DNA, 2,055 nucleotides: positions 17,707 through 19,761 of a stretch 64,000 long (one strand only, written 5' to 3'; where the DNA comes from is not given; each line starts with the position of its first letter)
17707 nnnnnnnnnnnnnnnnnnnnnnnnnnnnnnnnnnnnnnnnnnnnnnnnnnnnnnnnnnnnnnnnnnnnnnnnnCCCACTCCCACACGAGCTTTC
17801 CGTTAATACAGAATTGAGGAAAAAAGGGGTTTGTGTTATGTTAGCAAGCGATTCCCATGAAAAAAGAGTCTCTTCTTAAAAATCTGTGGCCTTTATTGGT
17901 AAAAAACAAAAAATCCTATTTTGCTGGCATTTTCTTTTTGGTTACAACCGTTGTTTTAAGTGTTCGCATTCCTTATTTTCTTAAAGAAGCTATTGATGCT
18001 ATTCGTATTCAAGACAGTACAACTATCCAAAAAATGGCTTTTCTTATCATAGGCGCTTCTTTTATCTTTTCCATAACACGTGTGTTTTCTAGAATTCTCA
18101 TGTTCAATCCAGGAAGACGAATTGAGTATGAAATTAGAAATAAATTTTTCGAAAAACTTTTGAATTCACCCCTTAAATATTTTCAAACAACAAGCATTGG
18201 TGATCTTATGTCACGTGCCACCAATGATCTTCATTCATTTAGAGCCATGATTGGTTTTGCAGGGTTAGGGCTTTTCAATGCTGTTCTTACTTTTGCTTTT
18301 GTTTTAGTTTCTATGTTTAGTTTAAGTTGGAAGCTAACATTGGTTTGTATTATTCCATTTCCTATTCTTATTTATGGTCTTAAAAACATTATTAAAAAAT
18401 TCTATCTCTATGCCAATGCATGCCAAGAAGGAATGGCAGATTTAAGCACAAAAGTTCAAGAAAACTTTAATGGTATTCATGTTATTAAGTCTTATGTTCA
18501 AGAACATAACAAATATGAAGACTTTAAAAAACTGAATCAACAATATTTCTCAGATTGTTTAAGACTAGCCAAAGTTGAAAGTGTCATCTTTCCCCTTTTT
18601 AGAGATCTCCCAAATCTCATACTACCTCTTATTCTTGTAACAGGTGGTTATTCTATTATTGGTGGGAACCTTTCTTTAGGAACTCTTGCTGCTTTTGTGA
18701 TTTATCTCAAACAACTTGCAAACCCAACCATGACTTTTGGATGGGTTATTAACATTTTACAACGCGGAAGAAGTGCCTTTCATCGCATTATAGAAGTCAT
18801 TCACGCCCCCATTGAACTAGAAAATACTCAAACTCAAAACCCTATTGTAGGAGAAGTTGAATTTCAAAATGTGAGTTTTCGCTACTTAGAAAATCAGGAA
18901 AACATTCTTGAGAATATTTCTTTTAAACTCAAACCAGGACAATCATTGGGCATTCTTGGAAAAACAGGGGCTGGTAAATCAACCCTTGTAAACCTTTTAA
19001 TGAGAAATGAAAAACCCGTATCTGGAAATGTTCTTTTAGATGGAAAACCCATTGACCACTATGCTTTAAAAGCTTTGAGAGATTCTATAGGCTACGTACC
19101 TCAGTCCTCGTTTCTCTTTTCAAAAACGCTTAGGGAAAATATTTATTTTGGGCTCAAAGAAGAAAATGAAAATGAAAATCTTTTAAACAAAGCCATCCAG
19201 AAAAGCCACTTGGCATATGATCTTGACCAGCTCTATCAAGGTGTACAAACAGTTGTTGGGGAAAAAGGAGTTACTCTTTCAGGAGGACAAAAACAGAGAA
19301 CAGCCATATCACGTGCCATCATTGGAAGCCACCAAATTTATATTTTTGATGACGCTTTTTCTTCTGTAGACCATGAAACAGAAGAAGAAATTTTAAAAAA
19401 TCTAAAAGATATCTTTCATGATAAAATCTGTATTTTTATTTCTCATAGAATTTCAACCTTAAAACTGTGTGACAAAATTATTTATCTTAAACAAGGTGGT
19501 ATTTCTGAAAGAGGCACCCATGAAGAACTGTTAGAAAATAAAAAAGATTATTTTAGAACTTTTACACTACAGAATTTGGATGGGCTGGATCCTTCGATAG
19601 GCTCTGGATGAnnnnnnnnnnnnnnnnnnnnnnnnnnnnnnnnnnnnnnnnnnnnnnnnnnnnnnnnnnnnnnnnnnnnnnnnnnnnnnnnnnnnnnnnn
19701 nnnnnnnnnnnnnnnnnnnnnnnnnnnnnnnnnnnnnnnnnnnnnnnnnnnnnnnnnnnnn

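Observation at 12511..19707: Perfect 74-bp inverted repeats bracket a 7 kb block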

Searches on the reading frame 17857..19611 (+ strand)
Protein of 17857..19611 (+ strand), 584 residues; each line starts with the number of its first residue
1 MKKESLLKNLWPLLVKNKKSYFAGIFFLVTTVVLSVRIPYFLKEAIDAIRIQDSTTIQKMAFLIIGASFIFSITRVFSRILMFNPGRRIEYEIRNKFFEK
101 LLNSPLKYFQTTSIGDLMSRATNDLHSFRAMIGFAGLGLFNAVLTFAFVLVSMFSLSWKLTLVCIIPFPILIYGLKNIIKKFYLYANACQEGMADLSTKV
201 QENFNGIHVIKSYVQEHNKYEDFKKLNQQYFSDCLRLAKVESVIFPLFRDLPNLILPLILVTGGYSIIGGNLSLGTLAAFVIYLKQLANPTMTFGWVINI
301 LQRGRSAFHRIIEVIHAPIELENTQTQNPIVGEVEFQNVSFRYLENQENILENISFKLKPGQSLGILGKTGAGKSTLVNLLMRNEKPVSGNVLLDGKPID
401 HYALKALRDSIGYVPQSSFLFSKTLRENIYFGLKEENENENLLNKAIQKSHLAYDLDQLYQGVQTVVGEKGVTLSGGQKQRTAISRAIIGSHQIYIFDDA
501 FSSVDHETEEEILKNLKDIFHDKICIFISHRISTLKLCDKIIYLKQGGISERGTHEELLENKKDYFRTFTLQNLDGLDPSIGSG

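Call 14: search_protein_families(library=pfam, proteins=[window:17857-19611:+])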
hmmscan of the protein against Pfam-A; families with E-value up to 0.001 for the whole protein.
window:17857-19611:+ (584 aa): 5 families
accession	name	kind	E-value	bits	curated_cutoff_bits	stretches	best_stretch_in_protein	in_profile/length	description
PF00664.28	ABC_membrane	-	2e-42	146.2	28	1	22-290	2-273/274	ABC transporter transmembrane region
PF00005.33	ABC_tran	-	9.8e-31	107.6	25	1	351-501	1-136/137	ABC transporter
PF01935.23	DUF87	-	0.00026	21.6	23.2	1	362-394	24-58/220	Helicase HerA, central domain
PF03193.22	RsgA_GTPase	-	0.00036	20.8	30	1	334-385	79-130/174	RsgA GTPase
PF02463.25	SMC_N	-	0.00062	19.7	40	0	444-546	124-213/220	RecF/RecN/SMC N terminal domain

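Call 20: find_encoding_contigs(protein=window:17857-19611:+, flank=10000, max_places=10)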
Protein window:17857-19611:+ (584 aa): no gene with exactly this product is on record in the collection.

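Call 21: find_homologous_proteins(query=window:17857-19608:+, max_evalue=1e-50)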
Query window:17857-19608:+ (584 aa): 7754 proteins with E <= 1e-50 among 8000 candidates; the best 120 are listed.
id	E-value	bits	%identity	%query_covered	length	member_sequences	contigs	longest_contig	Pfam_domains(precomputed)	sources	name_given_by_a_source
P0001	0.0e+0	1299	100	100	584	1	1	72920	PF00005.34,PF00664.29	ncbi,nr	ncbi:MAG: ABC transporter ATP-binding protein [Deltaproteobacteria bacterium]|nr:ABC transporter ATP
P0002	0.0e+0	1163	89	99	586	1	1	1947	PF00005.34,PF00664.29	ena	-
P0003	5.2e-222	757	59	98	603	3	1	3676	PF00005.34,PF00664.29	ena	-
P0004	1.1e-221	755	59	98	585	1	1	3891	PF00005.34,PF00664.29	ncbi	-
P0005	1.6e-220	752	56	99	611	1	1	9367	PF00005.34,PF00664.29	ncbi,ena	-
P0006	7.5e-217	739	59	99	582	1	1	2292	PF00005.34,PF00664.29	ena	-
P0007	1.6e-213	729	58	98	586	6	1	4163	PF00005.34,PF00664.29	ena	-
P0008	1.4e-126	442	40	97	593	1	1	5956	PF00005.34,PF00664.29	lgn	-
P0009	1.5e-124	435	-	-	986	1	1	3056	PF00005.34,PF02367.24,PF13555.13,PF13401.13,PF03193.23,PF02463.26,PF00664.29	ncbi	ncbi:MAG: ABC transporter ATP-binding protein, partial [Pseudomonadota bacterium]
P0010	5.7e-124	433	39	97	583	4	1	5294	PF00005.34,PF00664.29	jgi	jgi:ATP-binding cassette subfamily B multidrug efflux pump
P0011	6.5e-124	433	41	98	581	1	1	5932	PF00005.34,PF00664.29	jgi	-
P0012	8.0e-124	432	40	97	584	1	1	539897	PF00005.34,PF00664.29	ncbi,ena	-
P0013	1.3e-123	432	39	97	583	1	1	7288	PF00005.34,PF00664.29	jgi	jgi:ATP-binding cassette subfamily B protein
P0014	1.4e-123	432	39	97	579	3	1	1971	PF00005.34,PF00664.29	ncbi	-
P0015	2.8e-123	431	39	97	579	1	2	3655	PF00005.34,PF00664.29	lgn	-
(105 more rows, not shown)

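Call 22: find_encoding_contigs(protein=P0001, flank=10000, max_places=10)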
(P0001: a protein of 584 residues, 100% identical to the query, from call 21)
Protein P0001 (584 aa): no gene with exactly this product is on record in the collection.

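Call 23: find_encoding_contigs(protein=P0002, flank=10000, max_places=10)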
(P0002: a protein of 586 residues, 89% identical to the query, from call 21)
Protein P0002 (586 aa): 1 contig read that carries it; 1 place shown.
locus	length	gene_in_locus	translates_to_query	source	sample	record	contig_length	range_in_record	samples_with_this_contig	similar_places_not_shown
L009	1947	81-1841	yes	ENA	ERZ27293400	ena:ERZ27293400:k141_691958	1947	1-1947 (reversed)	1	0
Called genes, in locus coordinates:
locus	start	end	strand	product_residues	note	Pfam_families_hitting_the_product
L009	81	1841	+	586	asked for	PF00664:ABC_membrane, PF00005:ABC_tran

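Call 24: find_encoding_contigs(protein=P0005, flank=10000, max_places=10)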
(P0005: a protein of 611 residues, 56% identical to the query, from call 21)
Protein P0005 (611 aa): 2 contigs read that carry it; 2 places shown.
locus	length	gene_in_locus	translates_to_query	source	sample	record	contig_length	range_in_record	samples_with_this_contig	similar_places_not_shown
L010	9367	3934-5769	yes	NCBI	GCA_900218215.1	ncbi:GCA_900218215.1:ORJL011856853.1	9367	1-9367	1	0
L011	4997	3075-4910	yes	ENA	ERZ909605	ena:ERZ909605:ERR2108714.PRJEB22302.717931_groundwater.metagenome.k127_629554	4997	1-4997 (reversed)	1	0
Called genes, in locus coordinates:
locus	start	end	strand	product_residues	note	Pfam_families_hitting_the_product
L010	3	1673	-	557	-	?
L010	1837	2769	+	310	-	PF04055:Radical_SAM, PF16199:Radical_SAM_C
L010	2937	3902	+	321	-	-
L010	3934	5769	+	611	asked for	PF00664:ABC_membrane, PF00005:ABC_tran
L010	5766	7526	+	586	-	PF00664:ABC_membrane, PF00005:ABC_tran, PF02463:SMC_N (faint)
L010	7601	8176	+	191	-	-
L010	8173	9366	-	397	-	?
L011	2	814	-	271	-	?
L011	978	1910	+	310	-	PF04055:Radical_SAM, PF16199:Radical_SAM_C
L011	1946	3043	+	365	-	-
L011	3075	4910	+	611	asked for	PF00664:ABC_membrane, PF00005:ABC_tran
